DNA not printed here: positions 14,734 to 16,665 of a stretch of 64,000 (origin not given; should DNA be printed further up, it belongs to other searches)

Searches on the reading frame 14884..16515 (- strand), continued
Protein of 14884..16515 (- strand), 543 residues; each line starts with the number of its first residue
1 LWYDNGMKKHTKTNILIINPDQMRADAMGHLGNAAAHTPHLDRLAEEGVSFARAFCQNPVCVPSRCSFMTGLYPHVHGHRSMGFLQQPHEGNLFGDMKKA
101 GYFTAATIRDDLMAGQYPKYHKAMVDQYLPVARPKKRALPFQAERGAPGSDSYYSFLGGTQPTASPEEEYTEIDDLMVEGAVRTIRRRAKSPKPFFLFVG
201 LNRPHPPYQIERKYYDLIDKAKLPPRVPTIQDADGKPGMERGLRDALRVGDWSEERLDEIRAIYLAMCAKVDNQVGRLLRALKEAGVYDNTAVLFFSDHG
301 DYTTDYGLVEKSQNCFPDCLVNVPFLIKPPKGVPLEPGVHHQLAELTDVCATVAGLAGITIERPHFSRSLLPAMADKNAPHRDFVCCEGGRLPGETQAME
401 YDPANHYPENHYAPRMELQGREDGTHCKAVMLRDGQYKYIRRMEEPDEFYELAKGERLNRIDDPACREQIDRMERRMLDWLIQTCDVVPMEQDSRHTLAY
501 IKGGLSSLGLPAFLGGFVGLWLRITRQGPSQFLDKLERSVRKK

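Call 67: find_encoding_contigs(protein=window:14884-16515:-, flank=3000, max_places=8)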
Protein window:14884-16515:- (543 aa): 1 contig read that carries it; 1 place shown.
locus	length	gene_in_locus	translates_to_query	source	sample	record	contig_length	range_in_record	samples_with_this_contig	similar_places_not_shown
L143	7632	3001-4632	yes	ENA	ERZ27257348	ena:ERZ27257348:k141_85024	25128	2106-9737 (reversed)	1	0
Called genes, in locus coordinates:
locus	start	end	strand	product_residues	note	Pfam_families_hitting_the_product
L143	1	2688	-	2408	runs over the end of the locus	PF13620:CarboxypepD_reg (faint), PF09479:Flg_new (weak), PF24547:DUF7601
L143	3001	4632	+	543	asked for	PF00884:Sulfatase, PF01663:Phosphodiest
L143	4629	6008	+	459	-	PF13353:Fer4_12, PF04055:Radical_SAM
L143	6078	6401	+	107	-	PF00085:Thioredoxin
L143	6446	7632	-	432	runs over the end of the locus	PF13167:GTP-bdg_N, PF16360:GTP-bdg_M, PF01926:MMR_HSR1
